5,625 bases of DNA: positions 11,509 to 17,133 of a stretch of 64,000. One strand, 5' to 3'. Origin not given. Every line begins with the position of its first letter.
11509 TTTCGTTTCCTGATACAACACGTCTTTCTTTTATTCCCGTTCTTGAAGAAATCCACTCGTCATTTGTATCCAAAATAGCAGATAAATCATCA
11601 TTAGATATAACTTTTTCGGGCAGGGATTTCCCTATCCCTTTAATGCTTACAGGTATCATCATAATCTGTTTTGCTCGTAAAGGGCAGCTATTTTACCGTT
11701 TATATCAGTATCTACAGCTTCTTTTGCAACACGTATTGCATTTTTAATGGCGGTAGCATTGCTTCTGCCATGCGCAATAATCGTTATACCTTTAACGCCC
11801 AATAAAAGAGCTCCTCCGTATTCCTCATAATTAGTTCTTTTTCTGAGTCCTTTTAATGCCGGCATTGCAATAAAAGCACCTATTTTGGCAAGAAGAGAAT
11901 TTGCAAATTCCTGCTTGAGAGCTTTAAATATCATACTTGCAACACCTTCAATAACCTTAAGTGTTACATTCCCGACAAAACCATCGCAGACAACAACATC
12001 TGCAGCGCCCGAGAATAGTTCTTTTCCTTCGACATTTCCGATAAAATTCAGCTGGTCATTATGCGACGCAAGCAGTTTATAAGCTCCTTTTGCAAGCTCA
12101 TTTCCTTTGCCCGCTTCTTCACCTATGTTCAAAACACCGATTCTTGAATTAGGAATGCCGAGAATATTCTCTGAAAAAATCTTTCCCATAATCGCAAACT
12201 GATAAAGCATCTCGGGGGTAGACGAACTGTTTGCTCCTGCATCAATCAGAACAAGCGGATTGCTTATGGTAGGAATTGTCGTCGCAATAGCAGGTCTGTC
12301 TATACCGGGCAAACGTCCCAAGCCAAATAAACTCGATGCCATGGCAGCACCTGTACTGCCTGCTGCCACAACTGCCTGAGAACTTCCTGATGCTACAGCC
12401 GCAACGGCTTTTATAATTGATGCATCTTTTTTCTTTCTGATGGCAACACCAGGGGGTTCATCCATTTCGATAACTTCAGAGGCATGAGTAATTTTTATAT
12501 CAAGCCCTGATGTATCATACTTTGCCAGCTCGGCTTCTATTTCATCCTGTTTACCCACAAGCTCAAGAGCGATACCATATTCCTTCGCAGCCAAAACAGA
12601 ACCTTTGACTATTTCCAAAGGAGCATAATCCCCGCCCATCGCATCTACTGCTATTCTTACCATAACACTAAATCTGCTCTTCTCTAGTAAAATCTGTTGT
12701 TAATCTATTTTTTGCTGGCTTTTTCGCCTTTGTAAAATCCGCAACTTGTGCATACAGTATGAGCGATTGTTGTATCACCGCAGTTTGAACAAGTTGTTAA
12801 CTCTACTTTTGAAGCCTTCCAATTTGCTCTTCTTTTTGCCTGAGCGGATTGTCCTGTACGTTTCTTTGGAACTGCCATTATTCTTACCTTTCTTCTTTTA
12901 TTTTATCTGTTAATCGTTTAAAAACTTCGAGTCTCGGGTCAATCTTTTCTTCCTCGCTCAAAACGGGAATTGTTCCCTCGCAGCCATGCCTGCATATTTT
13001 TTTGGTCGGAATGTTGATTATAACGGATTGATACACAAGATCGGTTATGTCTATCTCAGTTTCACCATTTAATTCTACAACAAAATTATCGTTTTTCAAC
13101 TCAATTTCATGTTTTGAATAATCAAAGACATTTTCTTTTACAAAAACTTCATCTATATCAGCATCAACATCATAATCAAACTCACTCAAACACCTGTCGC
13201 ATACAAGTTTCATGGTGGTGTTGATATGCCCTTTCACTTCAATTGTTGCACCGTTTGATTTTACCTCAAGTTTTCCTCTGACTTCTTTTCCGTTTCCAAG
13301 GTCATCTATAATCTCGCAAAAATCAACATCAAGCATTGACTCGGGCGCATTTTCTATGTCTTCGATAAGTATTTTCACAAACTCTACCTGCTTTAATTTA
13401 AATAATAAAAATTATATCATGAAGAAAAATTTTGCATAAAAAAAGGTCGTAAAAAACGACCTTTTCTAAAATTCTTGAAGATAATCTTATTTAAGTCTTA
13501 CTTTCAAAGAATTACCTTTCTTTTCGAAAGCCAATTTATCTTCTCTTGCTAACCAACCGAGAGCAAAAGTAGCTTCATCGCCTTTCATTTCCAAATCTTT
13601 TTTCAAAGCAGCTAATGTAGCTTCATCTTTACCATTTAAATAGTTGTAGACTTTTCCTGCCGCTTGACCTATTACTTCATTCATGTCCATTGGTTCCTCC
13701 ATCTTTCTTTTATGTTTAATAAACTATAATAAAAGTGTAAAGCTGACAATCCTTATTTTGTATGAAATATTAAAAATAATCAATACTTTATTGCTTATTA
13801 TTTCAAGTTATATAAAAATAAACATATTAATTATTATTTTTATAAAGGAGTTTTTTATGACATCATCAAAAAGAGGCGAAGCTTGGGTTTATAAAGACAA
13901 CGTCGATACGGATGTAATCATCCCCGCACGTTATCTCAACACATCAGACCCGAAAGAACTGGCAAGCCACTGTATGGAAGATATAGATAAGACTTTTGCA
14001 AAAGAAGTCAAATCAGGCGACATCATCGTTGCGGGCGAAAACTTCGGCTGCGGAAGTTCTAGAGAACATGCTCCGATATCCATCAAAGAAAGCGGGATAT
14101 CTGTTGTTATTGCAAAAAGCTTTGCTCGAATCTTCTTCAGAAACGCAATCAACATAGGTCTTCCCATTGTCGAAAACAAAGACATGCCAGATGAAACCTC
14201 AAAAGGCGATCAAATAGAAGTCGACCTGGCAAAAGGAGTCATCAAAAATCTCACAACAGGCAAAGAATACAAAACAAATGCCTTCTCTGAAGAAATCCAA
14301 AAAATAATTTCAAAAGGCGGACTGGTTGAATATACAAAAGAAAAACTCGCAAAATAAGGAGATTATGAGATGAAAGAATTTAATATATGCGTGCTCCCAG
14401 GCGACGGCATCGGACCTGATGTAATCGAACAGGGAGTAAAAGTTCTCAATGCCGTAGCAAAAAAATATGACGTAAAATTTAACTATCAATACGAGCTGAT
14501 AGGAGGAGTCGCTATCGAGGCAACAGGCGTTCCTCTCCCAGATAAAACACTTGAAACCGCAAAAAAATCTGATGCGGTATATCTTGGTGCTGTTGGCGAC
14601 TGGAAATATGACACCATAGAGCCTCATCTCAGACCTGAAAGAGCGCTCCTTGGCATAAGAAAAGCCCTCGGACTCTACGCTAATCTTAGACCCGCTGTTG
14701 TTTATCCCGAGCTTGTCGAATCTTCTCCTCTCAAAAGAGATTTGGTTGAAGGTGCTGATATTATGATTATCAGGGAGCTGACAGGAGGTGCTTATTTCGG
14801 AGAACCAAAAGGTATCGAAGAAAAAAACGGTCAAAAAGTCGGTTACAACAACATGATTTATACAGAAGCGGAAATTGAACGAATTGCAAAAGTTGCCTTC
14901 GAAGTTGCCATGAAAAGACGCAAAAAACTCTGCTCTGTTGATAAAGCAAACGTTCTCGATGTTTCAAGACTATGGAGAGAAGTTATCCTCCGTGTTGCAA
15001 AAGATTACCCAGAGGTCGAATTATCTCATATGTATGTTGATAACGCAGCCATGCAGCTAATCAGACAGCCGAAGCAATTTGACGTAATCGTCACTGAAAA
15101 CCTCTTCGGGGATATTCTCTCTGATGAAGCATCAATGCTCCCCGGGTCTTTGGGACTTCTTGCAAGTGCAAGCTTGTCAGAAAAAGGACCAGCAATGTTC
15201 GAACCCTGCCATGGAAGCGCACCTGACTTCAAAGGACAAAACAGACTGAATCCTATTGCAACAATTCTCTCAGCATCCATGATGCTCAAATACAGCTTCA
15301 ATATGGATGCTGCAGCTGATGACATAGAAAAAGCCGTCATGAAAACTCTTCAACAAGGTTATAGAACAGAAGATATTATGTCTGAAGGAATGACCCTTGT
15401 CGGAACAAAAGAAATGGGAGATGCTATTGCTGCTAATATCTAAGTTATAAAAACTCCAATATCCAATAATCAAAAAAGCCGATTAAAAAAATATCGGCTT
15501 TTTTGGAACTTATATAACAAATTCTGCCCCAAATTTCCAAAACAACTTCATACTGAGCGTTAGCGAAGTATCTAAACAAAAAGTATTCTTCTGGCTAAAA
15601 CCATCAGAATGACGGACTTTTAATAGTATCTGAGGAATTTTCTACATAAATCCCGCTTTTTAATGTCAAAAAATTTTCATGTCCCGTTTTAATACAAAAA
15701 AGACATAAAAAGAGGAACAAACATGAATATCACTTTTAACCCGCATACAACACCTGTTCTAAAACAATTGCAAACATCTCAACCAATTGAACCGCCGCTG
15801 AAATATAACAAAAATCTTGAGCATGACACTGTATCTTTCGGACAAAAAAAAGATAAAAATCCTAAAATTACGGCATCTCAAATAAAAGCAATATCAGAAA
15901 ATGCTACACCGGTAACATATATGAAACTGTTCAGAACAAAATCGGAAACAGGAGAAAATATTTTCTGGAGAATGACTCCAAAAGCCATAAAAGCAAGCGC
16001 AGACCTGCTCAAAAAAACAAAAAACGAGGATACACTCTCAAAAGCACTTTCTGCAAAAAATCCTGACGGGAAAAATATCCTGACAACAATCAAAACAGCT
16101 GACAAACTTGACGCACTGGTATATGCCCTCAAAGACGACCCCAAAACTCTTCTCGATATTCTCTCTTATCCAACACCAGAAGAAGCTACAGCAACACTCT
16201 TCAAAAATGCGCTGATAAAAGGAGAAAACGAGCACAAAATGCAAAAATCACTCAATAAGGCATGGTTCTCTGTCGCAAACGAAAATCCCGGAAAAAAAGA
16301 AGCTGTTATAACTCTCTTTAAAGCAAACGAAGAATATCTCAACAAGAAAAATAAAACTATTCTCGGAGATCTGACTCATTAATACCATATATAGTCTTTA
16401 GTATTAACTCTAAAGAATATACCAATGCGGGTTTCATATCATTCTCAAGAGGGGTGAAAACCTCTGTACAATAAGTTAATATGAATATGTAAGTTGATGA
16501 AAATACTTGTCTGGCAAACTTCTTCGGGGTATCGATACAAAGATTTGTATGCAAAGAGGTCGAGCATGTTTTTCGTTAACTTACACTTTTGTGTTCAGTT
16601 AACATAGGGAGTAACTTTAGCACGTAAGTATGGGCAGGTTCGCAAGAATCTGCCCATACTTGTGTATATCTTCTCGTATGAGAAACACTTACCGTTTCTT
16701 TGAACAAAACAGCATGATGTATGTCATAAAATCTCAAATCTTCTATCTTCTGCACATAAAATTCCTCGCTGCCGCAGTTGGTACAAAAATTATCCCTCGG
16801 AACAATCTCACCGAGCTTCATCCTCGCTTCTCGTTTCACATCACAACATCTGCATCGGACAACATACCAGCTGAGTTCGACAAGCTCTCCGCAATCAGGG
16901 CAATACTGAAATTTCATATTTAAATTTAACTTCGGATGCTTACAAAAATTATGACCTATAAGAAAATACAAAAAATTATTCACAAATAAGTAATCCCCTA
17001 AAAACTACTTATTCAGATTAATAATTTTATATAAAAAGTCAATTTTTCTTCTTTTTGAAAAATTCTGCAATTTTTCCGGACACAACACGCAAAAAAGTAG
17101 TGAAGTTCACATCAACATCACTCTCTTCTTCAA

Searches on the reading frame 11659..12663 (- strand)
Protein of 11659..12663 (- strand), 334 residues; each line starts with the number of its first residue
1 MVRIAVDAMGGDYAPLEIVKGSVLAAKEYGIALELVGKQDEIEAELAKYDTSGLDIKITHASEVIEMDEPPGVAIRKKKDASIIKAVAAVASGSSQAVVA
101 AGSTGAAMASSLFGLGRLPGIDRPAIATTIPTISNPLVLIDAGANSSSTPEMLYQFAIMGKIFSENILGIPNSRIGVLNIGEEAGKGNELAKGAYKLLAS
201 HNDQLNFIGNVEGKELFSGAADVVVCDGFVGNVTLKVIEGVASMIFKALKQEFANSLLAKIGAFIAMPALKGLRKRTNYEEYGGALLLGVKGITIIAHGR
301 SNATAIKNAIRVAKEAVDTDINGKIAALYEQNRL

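Call 8: search_protein_families(library=pfam, proteins=[window:11659-12663:-], max_evalue=0.001)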
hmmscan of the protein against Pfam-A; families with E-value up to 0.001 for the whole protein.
window:11659-12663:- (334 aa): 1 family
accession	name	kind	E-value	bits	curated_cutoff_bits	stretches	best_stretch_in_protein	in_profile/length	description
PF02504.20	FA_synthesis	-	3e-107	358.9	29.1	1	2-322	1-322/324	Fatty acid synthesis protein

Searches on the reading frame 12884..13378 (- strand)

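Call 8: search_protein_families(library=pfam, proteins=[window:12884-13378:-], max_evalue=0.001)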
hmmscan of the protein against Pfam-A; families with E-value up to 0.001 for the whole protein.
window:12884-13378:- (164 aa): 1 family
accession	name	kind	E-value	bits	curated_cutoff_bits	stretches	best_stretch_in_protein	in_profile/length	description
PF02620.22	YceD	-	2.1e-19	70.2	33.2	1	48-156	1-118/119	Large ribosomal RNA subunit accumulation protein YceD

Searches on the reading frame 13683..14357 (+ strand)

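Call 7: search_protein_families(library=pfam, proteins=[window:13683-14357:+], max_evalue=0.001)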
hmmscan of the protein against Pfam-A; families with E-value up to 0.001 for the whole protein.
window:13683-14357:+ (224 aa): 2 families
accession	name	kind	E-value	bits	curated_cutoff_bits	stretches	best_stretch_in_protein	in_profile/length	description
PF00694.25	Aconitase_C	-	2.2e-20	73.8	22.8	1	110-160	72-123/131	Aconitase C-terminal domain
PF06434.19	Aconitase_2_N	-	0.00094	19.3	27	0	75-203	11-159/204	Aconitate hydratase 2 N-terminus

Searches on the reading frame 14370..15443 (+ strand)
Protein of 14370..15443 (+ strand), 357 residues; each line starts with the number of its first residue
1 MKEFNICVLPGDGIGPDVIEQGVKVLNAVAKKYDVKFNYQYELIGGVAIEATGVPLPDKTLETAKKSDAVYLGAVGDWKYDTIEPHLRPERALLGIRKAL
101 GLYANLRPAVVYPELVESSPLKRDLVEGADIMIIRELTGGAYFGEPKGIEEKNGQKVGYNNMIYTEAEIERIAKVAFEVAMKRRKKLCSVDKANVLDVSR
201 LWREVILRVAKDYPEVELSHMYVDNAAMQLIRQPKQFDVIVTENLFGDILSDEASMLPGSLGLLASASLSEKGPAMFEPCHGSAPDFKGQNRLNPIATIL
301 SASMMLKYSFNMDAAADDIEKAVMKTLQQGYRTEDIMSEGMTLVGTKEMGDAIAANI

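Call 7: search_protein_families(library=pfam, proteins=[window:14370-15443:+], max_evalue=0.001)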
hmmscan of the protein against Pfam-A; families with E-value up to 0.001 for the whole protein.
window:14370-15443:+ (357 aa): 1 family
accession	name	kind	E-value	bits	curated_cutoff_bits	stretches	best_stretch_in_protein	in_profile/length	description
PF00180.25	Iso_dh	-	1.1e-140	469.2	27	1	5-353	1-348/348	Isocitrate/isopropylmalate dehydrogenase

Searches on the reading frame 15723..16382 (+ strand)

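Call 7: search_protein_families(library=pfam, proteins=[window:15723-16382:+], max_evalue=0.001)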
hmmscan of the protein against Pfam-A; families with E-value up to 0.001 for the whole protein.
window:15723-16382:+ (219 aa): 0 families

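Call 20: search_protein_families(library=pfam, proteins=[window:15723-16382:+], max_evalue=1)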
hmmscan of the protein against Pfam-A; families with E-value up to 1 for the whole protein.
window:15723-16382:+ (219 aa): 1 family
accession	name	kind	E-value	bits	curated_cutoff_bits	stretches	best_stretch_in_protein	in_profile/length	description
PF08035.16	Op_neuropeptide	-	0.16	12.3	23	0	158-168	18-28/30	Opioids neuropeptide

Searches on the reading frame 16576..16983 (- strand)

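Call 20: search_protein_families(library=pfam, proteins=[window:16576-16983:-], max_evalue=1)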
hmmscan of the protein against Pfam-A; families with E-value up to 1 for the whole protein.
window:16576-16983:- (135 aa): 11 families
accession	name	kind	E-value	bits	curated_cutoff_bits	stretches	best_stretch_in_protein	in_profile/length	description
PF13248.11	Zn_ribbon_3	-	1.8e-05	24.5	27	1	62-72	14-24/26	zinc-ribbon domain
PF08271.17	Zn_Ribbon_TF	-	0.0091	16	29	0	27-36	21-30/43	TFIIB zinc-binding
PF12172.15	zf-ChsH2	-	0.014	15.6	23.2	1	61-75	22-36/37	ChsH2, rubredoxin-like zinc ribbon domain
PF12773.13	DZR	-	0.017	15.7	27.3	0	14-71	4-45/45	Double zinc ribbon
PF13240.11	Zn_Ribbon_1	-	0.043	14.1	25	1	60-73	9-22/23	zinc-ribbon domain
PF17032.10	Zn_ribbon_15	-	0.061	14.6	28.9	1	11-32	52-73/73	zinc-ribbon family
PF07754.17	HVO_2753_ZBP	-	0.14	12.4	33.2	1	27-47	18-33/46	Small zinc finger protein HVO_2753-like, Zn-binding pocket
PF07191.17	Zn_ribbon_6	-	0.26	11.8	25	0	12-37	17-41/67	Double zinc ribbon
PF10083.14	DUF2321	-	0.29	11.2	24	1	10-72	11-75/157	Uncharacterized protein conserved in bacteria (DUF2321)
PF09723.15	Zn_ribbon_8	-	0.45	11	34.4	0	43-74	7-36/41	Zinc ribbon domain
PF01155.25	HypA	-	0.51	10.8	28.9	1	41-88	70-110/112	Hydrogenase/urease nickel incorporation, metallochaperone, hypA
